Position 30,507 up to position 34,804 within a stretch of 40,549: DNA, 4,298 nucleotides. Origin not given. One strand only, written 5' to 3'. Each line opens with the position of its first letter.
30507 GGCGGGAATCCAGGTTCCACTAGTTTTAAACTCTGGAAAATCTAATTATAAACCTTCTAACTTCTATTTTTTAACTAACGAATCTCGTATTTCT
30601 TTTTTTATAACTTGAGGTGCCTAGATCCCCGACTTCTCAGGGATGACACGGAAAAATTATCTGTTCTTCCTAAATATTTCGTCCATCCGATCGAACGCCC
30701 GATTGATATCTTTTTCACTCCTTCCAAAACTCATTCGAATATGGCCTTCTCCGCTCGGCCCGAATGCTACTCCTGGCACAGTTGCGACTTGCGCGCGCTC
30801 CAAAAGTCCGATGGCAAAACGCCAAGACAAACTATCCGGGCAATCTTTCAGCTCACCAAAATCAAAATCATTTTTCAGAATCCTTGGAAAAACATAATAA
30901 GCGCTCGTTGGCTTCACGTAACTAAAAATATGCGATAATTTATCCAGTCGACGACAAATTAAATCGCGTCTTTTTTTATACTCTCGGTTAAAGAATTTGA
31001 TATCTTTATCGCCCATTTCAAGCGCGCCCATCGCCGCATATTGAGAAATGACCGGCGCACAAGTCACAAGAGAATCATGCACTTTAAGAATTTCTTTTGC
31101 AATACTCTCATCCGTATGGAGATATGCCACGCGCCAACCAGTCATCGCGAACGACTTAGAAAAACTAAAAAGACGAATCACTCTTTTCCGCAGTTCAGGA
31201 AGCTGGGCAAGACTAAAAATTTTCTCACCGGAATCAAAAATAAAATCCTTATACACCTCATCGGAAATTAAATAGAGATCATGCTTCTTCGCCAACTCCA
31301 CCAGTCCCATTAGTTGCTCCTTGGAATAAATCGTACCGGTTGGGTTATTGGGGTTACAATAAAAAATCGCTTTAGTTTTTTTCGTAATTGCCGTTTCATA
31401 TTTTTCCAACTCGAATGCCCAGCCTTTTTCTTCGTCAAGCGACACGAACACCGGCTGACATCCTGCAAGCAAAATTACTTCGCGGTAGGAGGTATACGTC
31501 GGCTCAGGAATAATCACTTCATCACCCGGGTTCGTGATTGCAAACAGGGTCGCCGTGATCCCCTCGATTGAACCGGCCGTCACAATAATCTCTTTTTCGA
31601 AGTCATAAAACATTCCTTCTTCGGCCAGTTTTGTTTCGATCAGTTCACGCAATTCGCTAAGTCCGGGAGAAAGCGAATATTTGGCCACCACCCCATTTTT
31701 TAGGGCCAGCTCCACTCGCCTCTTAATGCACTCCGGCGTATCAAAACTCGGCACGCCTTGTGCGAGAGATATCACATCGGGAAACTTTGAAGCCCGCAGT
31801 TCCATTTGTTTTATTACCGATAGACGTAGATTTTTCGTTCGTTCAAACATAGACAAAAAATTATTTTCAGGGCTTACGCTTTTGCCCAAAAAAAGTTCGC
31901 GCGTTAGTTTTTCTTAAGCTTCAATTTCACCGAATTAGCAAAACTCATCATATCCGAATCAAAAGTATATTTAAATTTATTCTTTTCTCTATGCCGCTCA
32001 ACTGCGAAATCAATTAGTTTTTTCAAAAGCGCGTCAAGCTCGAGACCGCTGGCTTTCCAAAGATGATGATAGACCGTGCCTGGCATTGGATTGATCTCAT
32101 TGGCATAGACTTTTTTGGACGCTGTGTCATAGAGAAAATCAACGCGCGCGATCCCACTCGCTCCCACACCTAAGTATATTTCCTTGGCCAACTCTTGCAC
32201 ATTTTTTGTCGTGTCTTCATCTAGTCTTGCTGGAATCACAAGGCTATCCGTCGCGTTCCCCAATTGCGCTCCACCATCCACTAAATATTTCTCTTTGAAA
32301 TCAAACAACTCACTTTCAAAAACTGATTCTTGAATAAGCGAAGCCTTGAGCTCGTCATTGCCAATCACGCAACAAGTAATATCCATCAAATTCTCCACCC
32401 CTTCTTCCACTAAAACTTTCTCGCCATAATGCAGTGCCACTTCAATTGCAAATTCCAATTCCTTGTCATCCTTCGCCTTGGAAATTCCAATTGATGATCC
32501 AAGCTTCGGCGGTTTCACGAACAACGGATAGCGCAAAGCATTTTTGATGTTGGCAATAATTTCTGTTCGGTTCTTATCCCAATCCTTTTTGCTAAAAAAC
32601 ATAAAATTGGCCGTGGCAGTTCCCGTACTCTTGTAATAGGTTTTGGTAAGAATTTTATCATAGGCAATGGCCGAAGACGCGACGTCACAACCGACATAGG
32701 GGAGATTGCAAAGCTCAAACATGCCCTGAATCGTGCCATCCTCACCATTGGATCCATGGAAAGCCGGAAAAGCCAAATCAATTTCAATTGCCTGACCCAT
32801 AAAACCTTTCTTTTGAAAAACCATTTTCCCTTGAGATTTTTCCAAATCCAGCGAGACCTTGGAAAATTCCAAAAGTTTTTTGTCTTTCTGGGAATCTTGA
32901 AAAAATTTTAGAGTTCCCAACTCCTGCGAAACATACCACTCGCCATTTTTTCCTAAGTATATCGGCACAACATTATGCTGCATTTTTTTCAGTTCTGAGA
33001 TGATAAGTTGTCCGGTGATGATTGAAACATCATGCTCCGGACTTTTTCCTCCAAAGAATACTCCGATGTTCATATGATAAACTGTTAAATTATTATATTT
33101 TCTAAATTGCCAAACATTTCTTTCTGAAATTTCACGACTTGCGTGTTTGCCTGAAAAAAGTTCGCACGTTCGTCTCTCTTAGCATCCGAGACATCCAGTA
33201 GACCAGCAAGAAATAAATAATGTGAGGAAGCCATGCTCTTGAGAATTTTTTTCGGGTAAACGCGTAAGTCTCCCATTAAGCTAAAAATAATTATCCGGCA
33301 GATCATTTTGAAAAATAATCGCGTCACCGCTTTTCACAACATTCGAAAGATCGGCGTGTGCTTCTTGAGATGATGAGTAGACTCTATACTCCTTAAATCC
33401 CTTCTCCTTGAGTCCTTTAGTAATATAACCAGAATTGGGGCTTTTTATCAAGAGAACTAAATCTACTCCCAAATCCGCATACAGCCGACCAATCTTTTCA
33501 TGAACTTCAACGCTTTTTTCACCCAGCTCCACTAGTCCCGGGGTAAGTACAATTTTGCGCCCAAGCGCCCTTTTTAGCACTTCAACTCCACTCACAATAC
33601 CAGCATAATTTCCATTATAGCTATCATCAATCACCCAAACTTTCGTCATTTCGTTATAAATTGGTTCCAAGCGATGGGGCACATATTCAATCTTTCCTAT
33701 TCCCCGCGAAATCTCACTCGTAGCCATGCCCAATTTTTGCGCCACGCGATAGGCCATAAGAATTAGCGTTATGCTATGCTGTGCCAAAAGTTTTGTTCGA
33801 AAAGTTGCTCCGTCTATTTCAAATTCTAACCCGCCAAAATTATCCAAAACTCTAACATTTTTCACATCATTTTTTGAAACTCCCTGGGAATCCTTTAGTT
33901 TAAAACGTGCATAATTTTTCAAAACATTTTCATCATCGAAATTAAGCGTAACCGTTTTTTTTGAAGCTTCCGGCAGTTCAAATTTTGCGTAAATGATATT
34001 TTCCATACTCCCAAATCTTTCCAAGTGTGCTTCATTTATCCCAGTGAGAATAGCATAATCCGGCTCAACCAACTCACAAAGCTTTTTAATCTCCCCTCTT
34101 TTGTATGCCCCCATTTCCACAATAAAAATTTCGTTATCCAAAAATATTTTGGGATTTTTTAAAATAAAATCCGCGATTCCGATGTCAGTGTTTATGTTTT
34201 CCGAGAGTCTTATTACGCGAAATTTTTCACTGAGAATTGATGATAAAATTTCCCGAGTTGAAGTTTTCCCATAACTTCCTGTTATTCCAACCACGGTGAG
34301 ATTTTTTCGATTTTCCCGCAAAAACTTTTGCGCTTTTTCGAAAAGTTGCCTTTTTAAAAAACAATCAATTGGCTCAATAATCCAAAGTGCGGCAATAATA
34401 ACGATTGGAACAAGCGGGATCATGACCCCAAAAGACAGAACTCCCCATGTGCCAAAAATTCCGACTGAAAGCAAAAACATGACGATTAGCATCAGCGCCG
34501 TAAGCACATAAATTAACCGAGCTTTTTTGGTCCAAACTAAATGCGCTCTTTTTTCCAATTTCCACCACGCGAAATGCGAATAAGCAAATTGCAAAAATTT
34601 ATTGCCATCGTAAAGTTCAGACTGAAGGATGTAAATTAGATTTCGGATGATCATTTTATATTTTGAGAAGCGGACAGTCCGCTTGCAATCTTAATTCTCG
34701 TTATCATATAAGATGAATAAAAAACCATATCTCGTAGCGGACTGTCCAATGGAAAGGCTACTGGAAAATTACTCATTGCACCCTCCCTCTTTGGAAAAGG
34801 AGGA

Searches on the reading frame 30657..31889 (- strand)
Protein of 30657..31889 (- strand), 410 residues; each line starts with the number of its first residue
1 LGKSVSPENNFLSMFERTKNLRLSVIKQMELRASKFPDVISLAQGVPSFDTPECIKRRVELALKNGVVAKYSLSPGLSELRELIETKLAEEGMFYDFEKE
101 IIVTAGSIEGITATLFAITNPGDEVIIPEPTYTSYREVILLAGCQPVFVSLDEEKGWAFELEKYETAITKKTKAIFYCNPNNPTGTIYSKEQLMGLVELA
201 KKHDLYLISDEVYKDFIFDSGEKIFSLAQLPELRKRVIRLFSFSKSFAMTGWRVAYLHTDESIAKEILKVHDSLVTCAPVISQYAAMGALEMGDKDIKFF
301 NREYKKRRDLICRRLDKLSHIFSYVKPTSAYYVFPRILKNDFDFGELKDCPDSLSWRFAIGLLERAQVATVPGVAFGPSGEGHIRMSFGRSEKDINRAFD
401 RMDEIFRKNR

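Call 9: search_protein_families(library=pfam, proteins=[window:30657-31889:-], max_evalue=0.001)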
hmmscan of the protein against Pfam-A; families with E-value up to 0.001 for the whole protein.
window:30657-31889:- (410 aa): 5 families
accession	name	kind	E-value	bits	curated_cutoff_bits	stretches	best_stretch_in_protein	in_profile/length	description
PF00155.27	Aminotran_1_2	-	1.2e-63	215.9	19.7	1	38-401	2-360/361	Aminotransferase class I and II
PF01041.23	DegT_DnrJ_EryC1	-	4.3e-12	46.4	19.8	1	109-210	50-145/360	DegT/DnrJ/EryC1/StrS aminotransferase family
PF00266.25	Aminotran_5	-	3.3e-06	26.7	21.5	1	97-211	60-176/371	Aminotransferase class-V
PF01212.27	Beta_elim_lyase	-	0.00018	21.4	27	1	96-210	46-168/288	Beta-eliminating lyase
PF01053.26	Cys_Met_Meta_PP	-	0.00021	20.4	27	1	104-212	73-175/381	Cys/Met metabolism PLP-dependent enzyme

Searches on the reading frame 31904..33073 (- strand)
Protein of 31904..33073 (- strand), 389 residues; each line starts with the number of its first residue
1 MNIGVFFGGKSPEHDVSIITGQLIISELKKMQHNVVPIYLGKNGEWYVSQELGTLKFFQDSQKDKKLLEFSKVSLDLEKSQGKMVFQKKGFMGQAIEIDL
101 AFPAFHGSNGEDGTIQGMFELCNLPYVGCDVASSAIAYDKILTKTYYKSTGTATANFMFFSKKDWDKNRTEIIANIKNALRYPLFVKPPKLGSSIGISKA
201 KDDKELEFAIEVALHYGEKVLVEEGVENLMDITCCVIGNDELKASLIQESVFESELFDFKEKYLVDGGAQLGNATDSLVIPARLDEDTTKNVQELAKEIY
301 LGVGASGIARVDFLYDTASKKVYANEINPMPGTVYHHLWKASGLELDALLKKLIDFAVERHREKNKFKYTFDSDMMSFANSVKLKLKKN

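Call 9: search_protein_families(library=pfam, proteins=[window:31904-33073:-], max_evalue=0.001)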
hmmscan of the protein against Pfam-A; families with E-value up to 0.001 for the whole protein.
window:31904-33073:- (389 aa): 3 families
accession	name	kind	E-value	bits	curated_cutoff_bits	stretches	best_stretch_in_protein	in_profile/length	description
PF07478.18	Dala_Dala_lig_C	-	2.9e-51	174.3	24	1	148-355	3-204/204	D-ala D-ala ligase C-terminus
PF01820.27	Dala_Dala_lig_N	-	8.9e-34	117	34.6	1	2-129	1-121/121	D-ala D-ala ligase N-terminus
PF02222.28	ATP-grasp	-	7.1e-09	36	27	1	148-331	4-163/179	ATP-grasp domain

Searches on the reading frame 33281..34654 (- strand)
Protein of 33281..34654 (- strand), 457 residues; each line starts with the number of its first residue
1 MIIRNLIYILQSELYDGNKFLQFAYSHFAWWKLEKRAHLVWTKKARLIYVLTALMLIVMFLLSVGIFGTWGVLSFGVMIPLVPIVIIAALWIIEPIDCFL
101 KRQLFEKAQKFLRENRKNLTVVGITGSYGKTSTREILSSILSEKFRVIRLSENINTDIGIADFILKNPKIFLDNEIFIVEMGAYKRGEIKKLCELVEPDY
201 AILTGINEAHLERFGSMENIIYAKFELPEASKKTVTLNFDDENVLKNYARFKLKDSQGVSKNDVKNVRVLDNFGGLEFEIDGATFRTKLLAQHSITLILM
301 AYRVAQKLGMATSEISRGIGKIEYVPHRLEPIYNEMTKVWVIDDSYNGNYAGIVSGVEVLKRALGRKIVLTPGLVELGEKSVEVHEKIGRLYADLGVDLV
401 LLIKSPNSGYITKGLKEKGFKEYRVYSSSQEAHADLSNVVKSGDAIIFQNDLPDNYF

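Call 9: search_protein_families(library=pfam, proteins=[window:33281-34654:-], max_evalue=0.001)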
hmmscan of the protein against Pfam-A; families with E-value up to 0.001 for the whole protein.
window:33281-34654:- (457 aa): 2 families
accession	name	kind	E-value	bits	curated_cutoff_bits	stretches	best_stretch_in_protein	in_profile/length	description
PF08245.18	Mur_ligase_M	-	4.8e-27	95.7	24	1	124-301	1-196/200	Mur ligase middle domain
PF02875.26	Mur_ligase_C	-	1.6e-08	35.8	28.4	1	327-448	1-123/127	Mur ligase, glutamate ligase domain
